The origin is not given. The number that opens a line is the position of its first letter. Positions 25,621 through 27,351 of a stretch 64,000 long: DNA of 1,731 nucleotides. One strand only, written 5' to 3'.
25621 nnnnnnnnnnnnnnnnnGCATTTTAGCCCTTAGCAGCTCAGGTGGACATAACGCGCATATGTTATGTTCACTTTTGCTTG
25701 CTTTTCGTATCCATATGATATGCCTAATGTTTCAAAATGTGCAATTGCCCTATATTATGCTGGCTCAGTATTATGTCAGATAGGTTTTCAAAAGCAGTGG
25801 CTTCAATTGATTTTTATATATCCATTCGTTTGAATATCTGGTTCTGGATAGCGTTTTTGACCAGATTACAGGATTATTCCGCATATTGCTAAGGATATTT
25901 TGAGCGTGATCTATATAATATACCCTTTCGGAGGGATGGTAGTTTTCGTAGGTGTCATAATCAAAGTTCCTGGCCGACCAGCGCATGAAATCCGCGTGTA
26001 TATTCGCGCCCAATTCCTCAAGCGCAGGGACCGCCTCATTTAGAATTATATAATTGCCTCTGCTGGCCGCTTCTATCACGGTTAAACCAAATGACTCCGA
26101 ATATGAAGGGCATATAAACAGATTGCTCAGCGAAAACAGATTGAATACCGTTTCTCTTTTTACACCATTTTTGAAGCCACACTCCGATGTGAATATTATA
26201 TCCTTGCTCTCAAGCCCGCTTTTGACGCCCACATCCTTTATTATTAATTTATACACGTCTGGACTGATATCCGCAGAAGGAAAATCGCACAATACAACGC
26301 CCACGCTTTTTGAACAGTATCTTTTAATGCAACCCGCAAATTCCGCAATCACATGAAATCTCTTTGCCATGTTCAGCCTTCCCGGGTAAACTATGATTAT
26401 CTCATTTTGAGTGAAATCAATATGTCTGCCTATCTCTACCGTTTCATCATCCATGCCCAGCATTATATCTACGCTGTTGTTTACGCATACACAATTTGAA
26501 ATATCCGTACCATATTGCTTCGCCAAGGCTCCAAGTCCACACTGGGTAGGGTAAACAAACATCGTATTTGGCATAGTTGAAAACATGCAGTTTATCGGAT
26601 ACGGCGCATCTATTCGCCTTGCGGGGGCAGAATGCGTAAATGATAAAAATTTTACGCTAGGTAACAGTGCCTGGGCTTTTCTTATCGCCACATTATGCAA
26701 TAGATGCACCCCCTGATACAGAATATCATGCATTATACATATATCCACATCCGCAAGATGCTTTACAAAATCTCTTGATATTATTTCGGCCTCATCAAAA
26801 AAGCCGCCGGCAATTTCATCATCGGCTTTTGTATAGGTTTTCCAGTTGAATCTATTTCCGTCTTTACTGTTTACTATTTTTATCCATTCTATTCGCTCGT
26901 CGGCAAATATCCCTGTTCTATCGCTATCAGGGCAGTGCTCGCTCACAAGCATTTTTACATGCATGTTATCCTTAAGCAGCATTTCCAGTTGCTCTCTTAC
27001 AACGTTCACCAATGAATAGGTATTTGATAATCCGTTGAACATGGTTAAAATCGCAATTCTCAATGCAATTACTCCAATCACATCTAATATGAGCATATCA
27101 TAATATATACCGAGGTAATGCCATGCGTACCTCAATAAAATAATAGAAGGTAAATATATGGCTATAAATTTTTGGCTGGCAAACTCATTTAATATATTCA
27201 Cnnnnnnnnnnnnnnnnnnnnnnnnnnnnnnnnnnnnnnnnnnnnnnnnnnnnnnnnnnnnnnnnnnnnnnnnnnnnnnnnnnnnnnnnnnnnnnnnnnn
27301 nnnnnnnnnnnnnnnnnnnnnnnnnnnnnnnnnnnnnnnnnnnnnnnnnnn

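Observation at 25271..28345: Candidate glycosylated spore-surface or appendage module: a GT4 glycosyltransferase flanked by two leaderless paralogs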

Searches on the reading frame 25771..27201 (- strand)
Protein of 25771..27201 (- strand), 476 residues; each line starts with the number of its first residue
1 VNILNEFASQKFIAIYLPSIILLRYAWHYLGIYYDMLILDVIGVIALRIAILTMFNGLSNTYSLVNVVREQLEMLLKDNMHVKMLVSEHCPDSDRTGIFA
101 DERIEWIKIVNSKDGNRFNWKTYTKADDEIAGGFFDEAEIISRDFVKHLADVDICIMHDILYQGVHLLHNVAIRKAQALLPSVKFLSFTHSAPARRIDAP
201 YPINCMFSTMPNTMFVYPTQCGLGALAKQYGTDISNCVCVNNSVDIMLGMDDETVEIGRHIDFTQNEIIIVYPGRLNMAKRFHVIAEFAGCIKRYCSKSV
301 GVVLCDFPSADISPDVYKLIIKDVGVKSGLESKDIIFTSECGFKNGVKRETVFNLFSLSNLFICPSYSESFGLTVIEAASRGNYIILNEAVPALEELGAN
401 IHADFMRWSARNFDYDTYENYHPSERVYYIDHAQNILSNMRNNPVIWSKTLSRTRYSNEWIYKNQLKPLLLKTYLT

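Call 3: search_protein_families(library=pfam, proteins=[window:25771-27201:-], max_evalue=1)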
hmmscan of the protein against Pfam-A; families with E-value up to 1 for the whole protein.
window:25771-27201:- (476 aa): 4 families
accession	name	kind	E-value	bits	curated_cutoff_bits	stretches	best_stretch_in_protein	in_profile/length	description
PF00534.26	Glycos_transf_1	-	2.7e-08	34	26.4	1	265-394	13-127/172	Glycosyl transferases group 1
PF13692.12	Glyco_trans_1_4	-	0.0003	21.5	27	1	335-390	61-108/142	Glycosyl transferases group 1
PF20706.3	GT4-conflict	-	0.0055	16.2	26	1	349-383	272-306/385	Family 4 Glycosyltransferase in conflict systems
PF22836.1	TEX13B_C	-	0.16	12.4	27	0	179-195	11-27/44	Testis-expressed protein 13B, C-terminal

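Call 4: search_protein_families(library=ncbifam, proteins=[window:25771-27201:-], max_evalue=1)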
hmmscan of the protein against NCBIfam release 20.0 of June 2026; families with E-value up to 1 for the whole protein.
window:25771-27201:- (476 aa): 12 families
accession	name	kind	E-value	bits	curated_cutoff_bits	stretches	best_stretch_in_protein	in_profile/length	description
TIGR03449.1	mycothiol_MshA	equivalog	5.3e-08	32.2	462.5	1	219-386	172-331/406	D-inositol-3-phosphate glycosyltransferase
TIGR04157.1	glyco_rSAM_CFB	subfamily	1.1e-06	27.9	400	1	225-382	183-324/406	TIGR04157 family glycosyltransferase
TIGR02149.1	glgA_Coryne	subfamily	1.9e-05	23.9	302.4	1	233-383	167-308/391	glycogen synthase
NF038295.1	EPS_HpsP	equivalog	2.5e-05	23.5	550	1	256-396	196-325/388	hormogonium polysaccharide biosynthesis glycosyltransferase HpsP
TIGR03999.1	thiol_BshA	equivalog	0.0007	18.6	273.7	1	348-388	262-302/375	N-acetyl-alpha-D-glucosaminyl L-malate synthase BshA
TIGR04047.1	MSMEG_0565_glyc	hypoth_equivalog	0.0014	17.8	259.85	1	348-400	266-318/373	MSMEG_0565 family glycosyltransferase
NF046085.1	XrtY_assoc_Gly1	equivalog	0.003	16.5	400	1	347-391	273-317/387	XrtY-associated glycosyltransferase XYAG1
NF047684.1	TeichurnBiosyTuaC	equivalog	0.0053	15.7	550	1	338-381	269-312/391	teichuronic acid biosynthesis protein TuaC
NF012028.0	PRK15484.1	subfamily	0.038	13.1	618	1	240-387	166-306/380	lipopolysaccharide N-acetylglucosaminyltransferase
TIGR02472.1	sucr_P_syn_N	equivalog_domain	0.06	12.2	576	1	360-387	342-369/439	sucrose-phosphate synthase, putative, glycosyltransferase domain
NF053513.1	Gtran_IagA_BgsA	equivalog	0.084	11.9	460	1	346-388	223-265/333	LTA glycolipid anchor biosynthesis glycosyltransferase, IagA/BgsA family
TIGR02468.1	sucrsPsyn_pln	equivalog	0.099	10.3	1143.95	1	361-386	574-599/1051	sucrose-phosphate synthase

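Call 36: search_solved_structures(query=window:25771-27063:-, max_evalue=0.01)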
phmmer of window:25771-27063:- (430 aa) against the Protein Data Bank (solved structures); distinct sequences matched with E-value up to 0.01: 2.
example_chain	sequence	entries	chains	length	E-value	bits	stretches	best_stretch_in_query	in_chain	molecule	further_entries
3c4q_A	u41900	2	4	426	7e-05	24.8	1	173-341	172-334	Predicted glycosyltransferases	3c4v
3c48_A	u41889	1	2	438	7.5e-05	24.7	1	173-341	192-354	Predicted glycosyltransferases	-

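Call 41: find_homologous_proteins(query=window:25771-27063:-, max_evalue=1e-10)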
Query window:25771-27063:- (430 aa): 903 proteins with E <= 1e-10 among 4198 candidates; the best 120 are listed.
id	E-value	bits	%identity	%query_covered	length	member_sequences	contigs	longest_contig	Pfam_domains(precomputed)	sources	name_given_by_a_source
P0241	6.1e-295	995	100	100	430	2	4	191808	PF00534.27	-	-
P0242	7.3e-230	781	77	98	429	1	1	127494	PF00534.27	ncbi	ncbi:glycosyltransferase [Oscillospiraceae bacterium PP1C4]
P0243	3.8e-224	762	76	99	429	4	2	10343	PF00534.27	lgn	-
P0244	1.0e-222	757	74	97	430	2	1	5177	PF00534.27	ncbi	ncbi:MAG: glycosyltransferase [Bacilli bacterium]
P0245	5.4e-220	748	74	99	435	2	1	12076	PF00534.27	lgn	-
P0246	4.0e-213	726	70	99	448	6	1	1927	PF00534.27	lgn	-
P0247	1.1e-212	724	70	99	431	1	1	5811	PF00534.27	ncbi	ncbi:MAG: glycosyltransferase [Bacilli bacterium]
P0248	2.0e-211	720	71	99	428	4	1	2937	PF00534.27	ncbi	ncbi:MAG: glycosyltransferase [Oscillospiraceae bacterium]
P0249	1.0e-210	718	70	100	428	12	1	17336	PF00534.27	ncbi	ncbi:MAG: glycosyltransferase [Anaerovoracaceae bacterium]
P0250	1.9e-209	714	70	99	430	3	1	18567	PF00534.27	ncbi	ncbi:MAG: glycosyltransferase [Clostridia bacterium]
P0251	5.7e-207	705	72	99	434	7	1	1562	PF00534.27,PF13692.13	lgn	-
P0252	8.8e-207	705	69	99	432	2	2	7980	PF00534.27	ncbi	ncbi:MAG: glycosyltransferase [Bacilli bacterium]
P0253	2.3e-206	703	70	99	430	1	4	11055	PF00534.27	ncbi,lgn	ncbi:MAG: glycosyltransferase [Angelakisella sp.]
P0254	4.4e-204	696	69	100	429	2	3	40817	PF00534.27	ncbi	ncbi:MAG: glycosyltransferase [Lachnospiraceae bacterium]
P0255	8.2e-204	695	69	99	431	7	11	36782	PF00534.27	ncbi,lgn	ncbi:MAG: glycosyltransferase [Bacilli bacterium]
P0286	6.0e-163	560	57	99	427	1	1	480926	PF00534.27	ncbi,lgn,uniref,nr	ncbi:glycosyltransferase [Orenia marismortui]|uniref:glycosyltransferase n=1 Tax=Orenia marismortui 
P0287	1.4e-161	556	56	99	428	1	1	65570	PF00534.27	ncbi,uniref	ncbi:glycosyltransferase [Virgibacillus byunsanensis]|uniref:Glycosyltransferase n=1 Tax=Virgibacill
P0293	2.2e-159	549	57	99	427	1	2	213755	PF00534.27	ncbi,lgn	ncbi:MAG: glycosyltransferase [Ignavibacteriales bacterium]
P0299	1.0e-158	547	55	99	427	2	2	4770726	PF00534.27,PF13692.13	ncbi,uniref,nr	ncbi:glycosyltransferase [Heyndrickxia acidicola]|uniref:Glycosyltransferase n=1 Tax=Heyndrickxia ac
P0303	5.0e-158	544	56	99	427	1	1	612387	PF00534.27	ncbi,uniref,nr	ncbi:glycosyltransferase [Rossellomorea aquimaris]|uniref:glycosyltransferase n=1 Tax=Rossellomorea 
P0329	2.7e-156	539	55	99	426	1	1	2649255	PF00534.27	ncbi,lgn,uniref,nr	ncbi:glycosyltransferase [Halobacteroides halobius DSM 5150]|uniref:Glycosyltransferase n=1 Tax=Halo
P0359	6.3e-155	534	54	99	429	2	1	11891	PF00534.27,PF13692.13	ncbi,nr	ncbi:glycosyltransferase [Shimazuella sp. AN120528]|nr:glycosyltransferase [Shimazuella soli]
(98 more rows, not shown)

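Call 42: find_encoding_contigs(protein=P0299, flank=6000, max_places=1)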
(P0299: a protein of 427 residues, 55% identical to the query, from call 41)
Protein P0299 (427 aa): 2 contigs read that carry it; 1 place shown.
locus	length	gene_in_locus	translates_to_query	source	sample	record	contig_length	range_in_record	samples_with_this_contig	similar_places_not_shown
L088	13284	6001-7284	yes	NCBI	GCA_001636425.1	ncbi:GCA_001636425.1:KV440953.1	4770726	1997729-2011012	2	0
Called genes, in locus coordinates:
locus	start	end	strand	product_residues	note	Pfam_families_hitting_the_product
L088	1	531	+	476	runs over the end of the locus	PF00324:AA_permease, PF03845:Spore_permease, PF13520:AA_permease_2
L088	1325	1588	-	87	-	-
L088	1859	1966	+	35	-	-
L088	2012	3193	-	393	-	PF00155:Aminotran_1_2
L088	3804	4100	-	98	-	PF26595:A_ENA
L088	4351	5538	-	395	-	PF00535:Glycos_transf_2, PF10111:Glyco_tranf_2_2 (weak), PF13181:TPR_8 (faint), PF00515:TPR_1 (faint), PF07719:TPR_2 (faint)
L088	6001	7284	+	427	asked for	PF13692:Glyco_trans_1_4 (faint), PF00534:Glycos_transf_1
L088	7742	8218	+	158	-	-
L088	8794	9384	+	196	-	PF26595:A_ENA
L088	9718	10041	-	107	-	PF26595:A_ENA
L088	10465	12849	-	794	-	PF09364:XFP_N, PF03894:XFP, PF09363:XFP_C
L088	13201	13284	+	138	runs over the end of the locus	PF06935:DUF1284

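Call 43: find_encoding_contigs(protein=P0329, flank=6000, max_places=1)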
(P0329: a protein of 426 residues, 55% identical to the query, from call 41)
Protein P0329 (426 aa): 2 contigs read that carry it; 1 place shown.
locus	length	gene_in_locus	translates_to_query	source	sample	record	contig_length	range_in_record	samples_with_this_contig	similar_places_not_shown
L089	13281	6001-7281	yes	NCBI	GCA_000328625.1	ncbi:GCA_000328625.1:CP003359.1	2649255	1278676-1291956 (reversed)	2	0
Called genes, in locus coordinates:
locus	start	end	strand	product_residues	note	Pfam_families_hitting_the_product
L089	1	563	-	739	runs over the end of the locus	PF22019:GlgB_N, PF02922:CBM_48, PF00128:Alpha-amylase, PF02806:Alpha-amylase_C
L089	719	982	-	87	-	PF07191:Zn_ribbon_6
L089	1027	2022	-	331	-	PF00586:AIRS, PF02769:AIRS_C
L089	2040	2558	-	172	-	PF07155:ECF-ribofla_trS, PF12822:ECF_trnsprt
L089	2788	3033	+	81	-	PF07870:DUF1657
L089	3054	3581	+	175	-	-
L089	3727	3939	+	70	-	-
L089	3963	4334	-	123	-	-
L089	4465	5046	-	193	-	-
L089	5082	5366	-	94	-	PF26595:A_ENA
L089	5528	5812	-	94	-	PF26595:A_ENA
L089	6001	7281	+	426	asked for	PF00534:Glycos_transf_1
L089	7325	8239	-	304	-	PF01073:3Beta_HSD, PF01370:Epimerase, PF02719:Polysacc_synt_2, PF04321:RmlD_sub_bind, PF13460:NAD_binding_10, PF16363:GDP_Man_Dehyd, PF07993:NAD_binding_4 (weak)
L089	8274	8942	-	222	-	PF10111:Glyco_tranf_2_2 (faint), PF02709:Glyco_transf_7C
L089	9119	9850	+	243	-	PF00069:Pkinase, PF07714:PK_Tyr_Ser-Thr, PF03109:ABC1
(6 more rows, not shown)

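Call 44: find_encoding_contigs(protein=P0303, flank=6000, max_places=1)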
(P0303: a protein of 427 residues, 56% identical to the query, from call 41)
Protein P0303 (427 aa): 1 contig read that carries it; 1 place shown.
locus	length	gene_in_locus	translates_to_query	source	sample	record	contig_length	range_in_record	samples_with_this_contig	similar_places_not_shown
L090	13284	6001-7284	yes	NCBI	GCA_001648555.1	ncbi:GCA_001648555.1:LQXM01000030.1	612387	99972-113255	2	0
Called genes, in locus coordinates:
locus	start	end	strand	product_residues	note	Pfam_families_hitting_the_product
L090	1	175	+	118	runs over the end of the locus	PF26595:A_ENA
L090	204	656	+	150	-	-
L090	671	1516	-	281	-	PF23741:DUF7164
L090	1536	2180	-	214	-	-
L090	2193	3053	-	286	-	PF01370:Epimerase, PF04321:RmlD_sub_bind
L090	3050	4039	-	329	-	PF01073:3Beta_HSD, PF01370:Epimerase, PF02719:Polysacc_synt_2, PF04321:RmlD_sub_bind, PF07993:NAD_binding_4 (faint), PF16363:GDP_Man_Dehyd, PF13460:NAD_binding_10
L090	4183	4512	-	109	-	PF26595:A_ENA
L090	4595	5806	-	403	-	PF00535:Glycos_transf_2, PF10111:Glyco_tranf_2_2 (weak), PF13181:TPR_8 (faint), PF12569:NatA_aux_su (faint), PF12895:ANAPC3 (faint), PF00515:TPR_1 (faint), PF07719:TPR_2 (faint), PF13432:TPR_16 (faint), +1 more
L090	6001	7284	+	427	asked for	PF00534:Glycos_transf_1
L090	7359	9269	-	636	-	PF26595:A_ENA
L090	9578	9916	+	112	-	PF26595:A_ENA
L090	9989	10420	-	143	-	PF10604:Polyketide_cyc2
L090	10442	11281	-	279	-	PF12840:HTH_20 (faint), PF08327:AHSA1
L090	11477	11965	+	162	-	-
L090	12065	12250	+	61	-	-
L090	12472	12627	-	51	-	-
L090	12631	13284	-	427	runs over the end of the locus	PF13786:DUF4179, PF18705:DUF5643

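Call 61: find_encoding_contigs(protein=P0293, flank=6000, max_places=1)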
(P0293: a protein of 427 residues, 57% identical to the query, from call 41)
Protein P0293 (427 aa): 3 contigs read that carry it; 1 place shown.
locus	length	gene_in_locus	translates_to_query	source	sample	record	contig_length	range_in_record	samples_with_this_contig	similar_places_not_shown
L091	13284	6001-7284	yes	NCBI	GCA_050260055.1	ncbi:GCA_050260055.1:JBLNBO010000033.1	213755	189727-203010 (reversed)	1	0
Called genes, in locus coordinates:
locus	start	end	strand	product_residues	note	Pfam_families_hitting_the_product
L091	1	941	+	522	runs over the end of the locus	PF00501:AMP-binding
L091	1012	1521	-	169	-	PF02163:Peptidase_M50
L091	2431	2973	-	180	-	-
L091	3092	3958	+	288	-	PF23741:DUF7164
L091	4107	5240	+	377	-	PF26595:A_ENA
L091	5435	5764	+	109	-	PF26595:A_ENA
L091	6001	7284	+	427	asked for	PF00534:Glycos_transf_1 (weak)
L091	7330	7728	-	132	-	PF26595:A_ENA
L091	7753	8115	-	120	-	PF26595:A_ENA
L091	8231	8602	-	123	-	PF26595:A_ENA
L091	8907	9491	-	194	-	-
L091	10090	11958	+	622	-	-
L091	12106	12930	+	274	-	-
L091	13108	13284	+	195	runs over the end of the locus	-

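Call 62: find_encoding_contigs(protein=P0359, flank=6000, max_places=1)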
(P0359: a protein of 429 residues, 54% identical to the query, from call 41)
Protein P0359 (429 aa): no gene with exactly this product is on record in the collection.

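Call 66: search_protein_families(library=pfam, proteins=[L090:7359-9269:-, L091:4107-5240:+], max_evalue=0.01)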
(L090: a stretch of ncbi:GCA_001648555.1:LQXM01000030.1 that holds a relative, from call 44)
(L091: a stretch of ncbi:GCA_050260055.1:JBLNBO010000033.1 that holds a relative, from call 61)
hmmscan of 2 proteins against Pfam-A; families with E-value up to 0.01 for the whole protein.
L090:7359-9269:- (636 aa): 0 families

L091:4107-5240:+ (377 aa): 0 families

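Call 69: search_protein_families(library=phrogs, proteins=[window:25771-27063:-], max_evalue=0.01)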
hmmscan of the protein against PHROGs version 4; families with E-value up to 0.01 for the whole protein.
window:25771-27063:- (430 aa): 2 families
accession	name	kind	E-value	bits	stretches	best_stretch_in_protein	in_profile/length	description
phrog_2170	-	moron, auxiliary metabolic gene and host takeover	6.3e-09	36.4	1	268-405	209-345/374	glycosyltransferase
phrog_4356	-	moron, auxiliary metabolic gene and host takeover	4.2e-06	27.2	1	301-417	182-299/307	glycosyltransferase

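Call 70: predict_structure(alignment_id=A2)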
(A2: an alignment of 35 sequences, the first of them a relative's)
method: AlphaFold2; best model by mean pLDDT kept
length: 430 residues; sequences in the alignment: 35
mean_pLDDT: 93.3   pTM: 0.87
mean pLDDT of the five models: 93.3, 93.3, 92.6, 92.1, 91.5
residues with pLDDT >= 90: 363; 70-90: 63; 50-70: 4; < 50: 0
segments of 3 or more residues with pLDDT < 50: none
pLDDT, mean of each block of 10 residues (from residue 1): 93 82 94 96 93 95 94 89 94 98 98 90 97 97 91 94 96 95 96 94 94 94 92 87 97 96 88 96 97 95 96 95 74 96 92 95 87 91 97 97 95 95 93
secondary structure, 60 per line:
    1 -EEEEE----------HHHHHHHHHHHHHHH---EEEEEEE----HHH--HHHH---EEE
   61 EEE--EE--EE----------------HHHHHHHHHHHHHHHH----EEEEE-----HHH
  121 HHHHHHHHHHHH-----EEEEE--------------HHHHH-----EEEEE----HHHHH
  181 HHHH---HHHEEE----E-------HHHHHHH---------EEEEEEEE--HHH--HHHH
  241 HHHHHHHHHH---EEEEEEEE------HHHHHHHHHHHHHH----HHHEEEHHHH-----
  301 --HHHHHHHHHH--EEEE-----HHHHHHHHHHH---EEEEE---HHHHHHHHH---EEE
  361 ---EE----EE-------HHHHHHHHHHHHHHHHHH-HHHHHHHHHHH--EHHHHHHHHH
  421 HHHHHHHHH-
elements in order: E2-6 H17-31 E35-41 H51-54 E58-63 H88-103 E108-112 H118-132 E138-142 H157-161 E167-171 H176-184 E191-193 H206-212 E222-229 H237-250 E254-261 H268-281 E289-291 H292-295 H303-312 E315-318 H324-334 E338-342 H346-354 E358-360 H379-396 H398-408 H412-429

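Call 73: fold_search(model_id=the predicted structure, library=pdb)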
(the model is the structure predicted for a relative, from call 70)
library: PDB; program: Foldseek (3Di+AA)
matches with E <= 10: 1555; with E <= 0.001: 279
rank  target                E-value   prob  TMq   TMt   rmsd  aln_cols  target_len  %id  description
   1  3c48_B                4.3e-15  1.00  0.40  0.43  16.5       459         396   15  Structure of the retaining glycosyltransferase MshA: The first step in mycothiol biosynthesis. Organism: Corynebacteri (released 2008-03-25)
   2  3c4q_B                5.4e-15  1.00  0.40  0.44  17.7       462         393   15  Structure of the retaining glycosyltransferase MshA : The first step in mycothiol biosynthesis. Organism : Corynebacte (released 2008-04-01)
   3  3c4q_A                7.6e-15  1.00  0.40  0.43  17.6       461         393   14  Structure of the retaining glycosyltransferase MshA : The first step in mycothiol biosynthesis. Organism : Corynebacte (released 2008-04-01)
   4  6tvp_B                1.8e-14  1.00  0.36  0.40  17.7       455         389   14  Structure of Mycobacterium smegmatis alpha-maltose-1-phosphate synthase GlgM (released 2020-04-22)
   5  3c48_A                2.3e-14  1.00  0.41  0.44  16.4       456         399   15  Structure of the retaining glycosyltransferase MshA: The first step in mycothiol biosynthesis. Organism: Corynebacteri (released 2008-03-25)
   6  6n1x                  5.7e-14  1.00  0.36  0.41  17.5       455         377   12  BshA from Staphylococcus aureus complexed with UDP and N-acetylglucosamine (released 2019-08-21)
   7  6d9t                  2.3e-13  1.00  0.36  0.41  17.4       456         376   12  BshA from Staphylococcus aureus complexed with UDP (released 2019-05-08)
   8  5d00_A                7.1e-13  1.00  0.33  0.39  18.0       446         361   13  Crystal structure of BshA from B. subtilis complexed with N-acetylglucosaminyl-malate and UMP (released 2016-09-07)
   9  5d01_B                8.0e-13  1.00  0.34  0.40  18.0       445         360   12  Crystal structure of BshA from B. subtilis complexed with N-acetylglucosaminyl-malate (released 2016-09-07)
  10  6tvp_A                8.5e-13  1.00  0.36  0.40  18.5       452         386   13  Structure of Mycobacterium smegmatis alpha-maltose-1-phosphate synthase GlgM (released 2020-04-22)
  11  5d00_B                3.2e-12  1.00  0.35  0.41  17.6       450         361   13  Crystal structure of BshA from B. subtilis complexed with N-acetylglucosaminyl-malate and UMP (released 2016-09-07)
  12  3mbo_A                4.0e-12  1.00  0.38  0.43  18.0       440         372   11  Crystal Structure of the Glycosyltransferase BaBshA bound with UDP and L-malate (released 2010-09-29)
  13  5d01_A                4.8e-12  1.00  0.33  0.38  18.2       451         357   13  Crystal structure of BshA from B. subtilis complexed with N-acetylglucosaminyl-malate (released 2016-09-07)
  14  3mbo_C                5.7e-12  1.00  0.35  0.40  17.9       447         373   13  Crystal Structure of the Glycosyltransferase BaBshA bound with UDP and L-malate (released 2010-09-29)
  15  2jjm_A                6.0e-12  1.00  0.34  0.40  17.2       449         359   13  Crystal Structure of a family GT4 glycosyltransferase from Bacillus anthracis ORF BA1558. (released 2008-08-05)
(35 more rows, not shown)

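Call 87: find_encoding_contigs(protein=P0287, flank=6000, max_places=1)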
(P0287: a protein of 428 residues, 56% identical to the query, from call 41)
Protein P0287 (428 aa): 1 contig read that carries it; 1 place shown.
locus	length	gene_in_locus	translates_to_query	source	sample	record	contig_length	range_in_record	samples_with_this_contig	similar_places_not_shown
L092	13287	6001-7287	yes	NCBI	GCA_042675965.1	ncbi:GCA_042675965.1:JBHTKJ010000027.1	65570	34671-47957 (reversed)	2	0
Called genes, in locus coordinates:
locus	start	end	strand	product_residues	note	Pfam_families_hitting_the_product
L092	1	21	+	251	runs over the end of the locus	PF00925:GTP_cyclohydro2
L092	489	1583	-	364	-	-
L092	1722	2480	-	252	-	PF01925:TauE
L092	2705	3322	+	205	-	PF01583:APS_kinase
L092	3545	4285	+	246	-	PF00685:Sulfotransfer_1 (faint), PF13469:Sulfotransfer_3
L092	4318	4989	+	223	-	PF10111:Glyco_tranf_2_2 (weak), PF00535:Glycos_transf_2 (weak), PF02709:Glyco_transf_7C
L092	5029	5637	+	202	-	-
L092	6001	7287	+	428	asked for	PF00534:Glycos_transf_1 (weak)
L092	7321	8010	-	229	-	PF01391:Collagen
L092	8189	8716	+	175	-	PF10612:Spore-coat_CotZ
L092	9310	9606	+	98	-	PF11458:Mistic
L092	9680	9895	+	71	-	-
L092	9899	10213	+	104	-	PF08863:YolD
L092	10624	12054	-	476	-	PF01425:Amidase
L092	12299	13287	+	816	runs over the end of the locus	PF00395:SLH (faint), PF00082:Peptidase_S8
